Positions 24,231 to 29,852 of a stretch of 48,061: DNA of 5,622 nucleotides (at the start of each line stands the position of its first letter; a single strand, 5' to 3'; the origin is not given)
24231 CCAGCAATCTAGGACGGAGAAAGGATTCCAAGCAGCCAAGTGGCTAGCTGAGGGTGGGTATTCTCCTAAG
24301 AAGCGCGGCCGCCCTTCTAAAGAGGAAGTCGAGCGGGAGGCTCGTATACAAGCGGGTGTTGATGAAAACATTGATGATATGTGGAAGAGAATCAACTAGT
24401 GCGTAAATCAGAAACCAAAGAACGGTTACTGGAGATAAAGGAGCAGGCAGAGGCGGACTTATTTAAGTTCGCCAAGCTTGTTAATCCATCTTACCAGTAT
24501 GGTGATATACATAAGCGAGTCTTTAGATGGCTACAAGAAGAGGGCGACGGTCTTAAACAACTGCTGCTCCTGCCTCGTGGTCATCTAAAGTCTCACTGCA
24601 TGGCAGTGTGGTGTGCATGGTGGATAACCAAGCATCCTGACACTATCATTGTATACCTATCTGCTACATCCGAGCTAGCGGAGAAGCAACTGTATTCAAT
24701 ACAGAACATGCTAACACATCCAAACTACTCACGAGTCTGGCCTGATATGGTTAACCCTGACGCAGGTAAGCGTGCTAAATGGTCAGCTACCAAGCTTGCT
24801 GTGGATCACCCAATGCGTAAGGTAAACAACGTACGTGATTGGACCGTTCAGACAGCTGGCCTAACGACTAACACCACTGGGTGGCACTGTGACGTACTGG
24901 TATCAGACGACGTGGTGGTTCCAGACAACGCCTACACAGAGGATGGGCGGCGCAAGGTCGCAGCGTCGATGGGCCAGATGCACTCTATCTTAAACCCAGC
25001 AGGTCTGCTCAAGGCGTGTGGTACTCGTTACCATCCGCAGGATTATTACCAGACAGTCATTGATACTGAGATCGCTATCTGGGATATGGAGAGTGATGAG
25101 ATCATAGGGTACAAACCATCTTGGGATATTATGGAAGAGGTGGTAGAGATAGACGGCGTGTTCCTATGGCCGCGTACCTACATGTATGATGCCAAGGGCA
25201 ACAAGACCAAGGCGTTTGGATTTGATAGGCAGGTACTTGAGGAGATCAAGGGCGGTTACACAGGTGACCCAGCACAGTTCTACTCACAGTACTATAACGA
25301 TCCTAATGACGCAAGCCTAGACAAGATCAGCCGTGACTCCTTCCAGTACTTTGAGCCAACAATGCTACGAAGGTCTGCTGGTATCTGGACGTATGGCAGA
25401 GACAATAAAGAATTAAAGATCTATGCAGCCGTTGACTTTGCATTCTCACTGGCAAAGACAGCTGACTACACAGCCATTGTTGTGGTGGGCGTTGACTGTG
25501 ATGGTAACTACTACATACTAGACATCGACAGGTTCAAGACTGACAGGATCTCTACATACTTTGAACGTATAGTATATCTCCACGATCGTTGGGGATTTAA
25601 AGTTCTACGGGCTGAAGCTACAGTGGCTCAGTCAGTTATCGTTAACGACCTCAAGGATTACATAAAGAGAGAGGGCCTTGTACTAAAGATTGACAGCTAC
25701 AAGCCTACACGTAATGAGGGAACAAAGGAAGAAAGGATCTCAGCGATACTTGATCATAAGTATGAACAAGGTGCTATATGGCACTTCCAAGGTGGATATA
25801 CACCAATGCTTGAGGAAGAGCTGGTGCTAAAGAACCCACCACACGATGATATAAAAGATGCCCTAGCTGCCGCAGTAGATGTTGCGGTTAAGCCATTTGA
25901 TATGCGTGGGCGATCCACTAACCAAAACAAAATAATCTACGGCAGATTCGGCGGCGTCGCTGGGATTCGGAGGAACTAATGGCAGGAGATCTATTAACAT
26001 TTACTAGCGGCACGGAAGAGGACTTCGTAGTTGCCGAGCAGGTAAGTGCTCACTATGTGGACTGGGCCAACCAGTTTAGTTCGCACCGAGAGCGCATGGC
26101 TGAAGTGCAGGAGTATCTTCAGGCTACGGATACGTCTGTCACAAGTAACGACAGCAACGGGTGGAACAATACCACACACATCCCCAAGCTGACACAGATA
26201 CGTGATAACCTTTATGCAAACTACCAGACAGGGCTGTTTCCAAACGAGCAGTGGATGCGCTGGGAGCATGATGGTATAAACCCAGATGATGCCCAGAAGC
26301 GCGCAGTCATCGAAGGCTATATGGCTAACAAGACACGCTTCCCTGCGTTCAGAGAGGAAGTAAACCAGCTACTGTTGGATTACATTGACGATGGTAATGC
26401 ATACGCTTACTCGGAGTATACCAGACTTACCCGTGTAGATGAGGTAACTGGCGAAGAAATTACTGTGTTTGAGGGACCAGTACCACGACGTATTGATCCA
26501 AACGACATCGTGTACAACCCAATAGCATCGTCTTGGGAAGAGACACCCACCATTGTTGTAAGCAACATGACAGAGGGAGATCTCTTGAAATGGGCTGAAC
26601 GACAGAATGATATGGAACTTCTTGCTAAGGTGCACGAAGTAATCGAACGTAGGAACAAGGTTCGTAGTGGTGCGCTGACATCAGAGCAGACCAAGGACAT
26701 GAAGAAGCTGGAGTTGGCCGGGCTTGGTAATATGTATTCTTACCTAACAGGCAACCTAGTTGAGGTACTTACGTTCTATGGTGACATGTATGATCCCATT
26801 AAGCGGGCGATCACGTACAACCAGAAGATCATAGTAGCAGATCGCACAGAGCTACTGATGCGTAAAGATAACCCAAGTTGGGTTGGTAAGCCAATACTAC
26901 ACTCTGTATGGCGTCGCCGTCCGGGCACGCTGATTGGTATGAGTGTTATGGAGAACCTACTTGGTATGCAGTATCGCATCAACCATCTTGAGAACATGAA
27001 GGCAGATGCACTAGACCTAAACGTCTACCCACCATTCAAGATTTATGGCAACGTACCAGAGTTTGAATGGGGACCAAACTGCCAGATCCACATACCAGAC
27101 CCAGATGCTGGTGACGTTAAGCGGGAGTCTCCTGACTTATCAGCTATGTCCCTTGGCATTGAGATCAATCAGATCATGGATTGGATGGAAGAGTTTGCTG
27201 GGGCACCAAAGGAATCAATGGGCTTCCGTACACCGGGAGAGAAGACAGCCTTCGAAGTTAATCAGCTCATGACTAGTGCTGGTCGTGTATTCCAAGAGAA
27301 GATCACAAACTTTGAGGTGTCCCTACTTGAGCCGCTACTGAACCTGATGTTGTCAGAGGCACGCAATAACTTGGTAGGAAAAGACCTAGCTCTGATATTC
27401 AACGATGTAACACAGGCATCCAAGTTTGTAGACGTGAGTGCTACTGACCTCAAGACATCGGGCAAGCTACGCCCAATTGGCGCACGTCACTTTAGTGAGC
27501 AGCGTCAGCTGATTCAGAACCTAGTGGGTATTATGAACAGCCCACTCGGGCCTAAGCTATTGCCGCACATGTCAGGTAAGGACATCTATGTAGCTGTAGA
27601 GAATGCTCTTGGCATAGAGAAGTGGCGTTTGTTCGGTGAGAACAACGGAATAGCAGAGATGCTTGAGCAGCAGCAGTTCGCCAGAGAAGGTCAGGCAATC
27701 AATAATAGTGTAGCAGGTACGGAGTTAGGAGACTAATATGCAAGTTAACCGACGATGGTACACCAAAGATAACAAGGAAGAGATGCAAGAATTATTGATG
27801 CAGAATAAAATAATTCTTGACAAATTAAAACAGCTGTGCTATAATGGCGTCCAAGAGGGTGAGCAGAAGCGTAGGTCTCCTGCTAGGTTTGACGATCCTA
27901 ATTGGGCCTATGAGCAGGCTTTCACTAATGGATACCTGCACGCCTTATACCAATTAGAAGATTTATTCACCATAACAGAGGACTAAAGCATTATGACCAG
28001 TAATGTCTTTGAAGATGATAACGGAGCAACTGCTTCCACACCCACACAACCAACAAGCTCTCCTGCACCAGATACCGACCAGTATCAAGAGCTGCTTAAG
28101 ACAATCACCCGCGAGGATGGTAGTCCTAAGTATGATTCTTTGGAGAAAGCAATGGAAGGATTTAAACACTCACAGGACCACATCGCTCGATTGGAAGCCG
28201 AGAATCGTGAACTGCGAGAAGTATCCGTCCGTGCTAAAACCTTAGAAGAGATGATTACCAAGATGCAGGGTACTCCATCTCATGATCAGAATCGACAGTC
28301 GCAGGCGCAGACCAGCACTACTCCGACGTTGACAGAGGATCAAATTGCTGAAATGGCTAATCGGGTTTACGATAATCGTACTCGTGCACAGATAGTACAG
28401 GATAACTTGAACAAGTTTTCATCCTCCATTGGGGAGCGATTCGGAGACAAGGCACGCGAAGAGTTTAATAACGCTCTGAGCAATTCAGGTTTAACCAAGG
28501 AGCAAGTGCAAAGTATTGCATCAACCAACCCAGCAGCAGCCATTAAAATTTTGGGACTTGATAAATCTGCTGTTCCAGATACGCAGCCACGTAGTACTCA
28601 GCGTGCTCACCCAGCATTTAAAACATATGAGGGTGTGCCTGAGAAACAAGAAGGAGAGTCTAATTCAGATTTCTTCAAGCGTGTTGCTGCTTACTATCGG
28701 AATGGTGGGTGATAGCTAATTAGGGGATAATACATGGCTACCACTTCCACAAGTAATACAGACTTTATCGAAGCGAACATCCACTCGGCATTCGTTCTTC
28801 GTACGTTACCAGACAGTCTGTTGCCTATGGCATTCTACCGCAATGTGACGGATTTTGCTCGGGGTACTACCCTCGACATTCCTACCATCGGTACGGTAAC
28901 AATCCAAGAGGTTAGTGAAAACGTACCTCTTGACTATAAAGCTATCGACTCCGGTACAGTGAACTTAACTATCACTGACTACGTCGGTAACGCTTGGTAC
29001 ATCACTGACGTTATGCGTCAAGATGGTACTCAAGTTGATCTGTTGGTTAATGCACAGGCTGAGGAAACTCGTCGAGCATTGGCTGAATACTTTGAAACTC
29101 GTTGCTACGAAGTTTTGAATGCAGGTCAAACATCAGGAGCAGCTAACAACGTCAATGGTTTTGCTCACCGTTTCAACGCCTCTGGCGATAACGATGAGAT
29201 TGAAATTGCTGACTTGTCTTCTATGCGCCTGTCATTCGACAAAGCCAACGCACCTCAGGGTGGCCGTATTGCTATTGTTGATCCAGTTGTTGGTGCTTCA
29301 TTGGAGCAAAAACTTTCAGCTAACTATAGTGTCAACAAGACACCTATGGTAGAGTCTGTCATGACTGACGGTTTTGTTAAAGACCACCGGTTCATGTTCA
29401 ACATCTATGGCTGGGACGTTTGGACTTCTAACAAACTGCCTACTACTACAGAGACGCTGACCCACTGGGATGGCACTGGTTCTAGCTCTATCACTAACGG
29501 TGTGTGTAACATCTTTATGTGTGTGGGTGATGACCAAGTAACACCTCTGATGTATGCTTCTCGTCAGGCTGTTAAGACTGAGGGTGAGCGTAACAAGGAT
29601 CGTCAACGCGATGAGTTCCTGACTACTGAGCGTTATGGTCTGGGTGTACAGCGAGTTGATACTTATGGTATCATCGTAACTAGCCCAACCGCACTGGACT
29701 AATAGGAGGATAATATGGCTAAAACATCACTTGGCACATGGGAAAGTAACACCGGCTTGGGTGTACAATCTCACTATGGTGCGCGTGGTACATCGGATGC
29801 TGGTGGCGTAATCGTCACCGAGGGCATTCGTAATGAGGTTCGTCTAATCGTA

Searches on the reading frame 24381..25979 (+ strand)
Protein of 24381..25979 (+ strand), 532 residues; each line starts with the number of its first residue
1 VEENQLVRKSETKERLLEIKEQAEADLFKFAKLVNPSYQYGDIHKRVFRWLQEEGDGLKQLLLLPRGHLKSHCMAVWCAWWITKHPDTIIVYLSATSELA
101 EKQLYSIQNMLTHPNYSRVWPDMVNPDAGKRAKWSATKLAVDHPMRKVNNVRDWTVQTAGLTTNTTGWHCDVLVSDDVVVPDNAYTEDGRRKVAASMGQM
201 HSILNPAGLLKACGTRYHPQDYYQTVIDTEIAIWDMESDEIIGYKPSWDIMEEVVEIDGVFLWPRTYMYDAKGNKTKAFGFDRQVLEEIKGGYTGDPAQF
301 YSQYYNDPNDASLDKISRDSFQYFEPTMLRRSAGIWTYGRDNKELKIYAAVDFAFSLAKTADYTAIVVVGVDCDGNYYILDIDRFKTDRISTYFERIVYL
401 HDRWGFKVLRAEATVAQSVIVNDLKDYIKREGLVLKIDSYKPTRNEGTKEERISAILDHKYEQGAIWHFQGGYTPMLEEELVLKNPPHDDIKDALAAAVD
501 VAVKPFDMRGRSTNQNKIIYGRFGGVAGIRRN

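Call 93: search_protein_families(library=phrogs, proteins=[window:24381-25979:+], max_evalue=0.00001)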
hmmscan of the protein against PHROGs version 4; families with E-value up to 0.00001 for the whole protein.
window:24381-25979:+ (532 aa): 5 families
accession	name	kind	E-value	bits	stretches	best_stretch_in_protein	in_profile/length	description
phrog_38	-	head and packaging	4.6e-83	281.2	1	11-514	259-715/760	terminase large subunit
phrog_20726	-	unknown function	3.1e-45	155.3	1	346-528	2-196/199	-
phrog_4758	-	head and packaging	5.2e-16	59.7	1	19-222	12-213/243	terminase large subunit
phrog_17672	-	head and packaging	1.9e-08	34.7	1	59-204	67-206/395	terminase large subunit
phrog_979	-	head and packaging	2.7e-08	33.9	1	322-498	414-595/642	terminase large subunit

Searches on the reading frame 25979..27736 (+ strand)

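Call 93: search_protein_families(library=phrogs, proteins=[window:25979-27736:+], max_evalue=0.00001)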
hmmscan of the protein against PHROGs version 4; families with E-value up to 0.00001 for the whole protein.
window:25979-27736:+ (585 aa): 1 family
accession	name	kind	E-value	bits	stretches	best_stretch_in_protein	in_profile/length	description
phrog_332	-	connector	1.6e-67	229.2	1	18-572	10-521/560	head-tail adaptor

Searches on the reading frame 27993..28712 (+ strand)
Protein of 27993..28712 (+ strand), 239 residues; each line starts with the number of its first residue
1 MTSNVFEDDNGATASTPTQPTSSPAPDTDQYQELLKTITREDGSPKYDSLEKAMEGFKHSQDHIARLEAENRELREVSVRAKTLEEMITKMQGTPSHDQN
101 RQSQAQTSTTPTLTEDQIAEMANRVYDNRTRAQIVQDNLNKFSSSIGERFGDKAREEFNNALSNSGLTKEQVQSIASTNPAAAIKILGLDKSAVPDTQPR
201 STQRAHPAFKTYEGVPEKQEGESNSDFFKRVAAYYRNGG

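Call 93: search_protein_families(library=phrogs, proteins=[window:27993-28712:+], max_evalue=0.00001)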
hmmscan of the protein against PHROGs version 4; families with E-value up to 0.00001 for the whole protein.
window:27993-28712:+ (239 aa): 1 family
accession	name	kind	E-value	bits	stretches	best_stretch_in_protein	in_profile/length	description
phrog_7931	-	unknown function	9.2e-32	111.7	1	3-224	3-224/250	-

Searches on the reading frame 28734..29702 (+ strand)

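Call 93: search_protein_families(library=phrogs, proteins=[window:28734-29702:+], max_evalue=0.00001)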
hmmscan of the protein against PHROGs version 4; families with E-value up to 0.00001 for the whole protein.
window:28734-29702:+ (322 aa): 1 family
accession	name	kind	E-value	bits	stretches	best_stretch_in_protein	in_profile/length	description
phrog_267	-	head and packaging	1.3e-42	147.4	1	8-320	36-329/410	major head protein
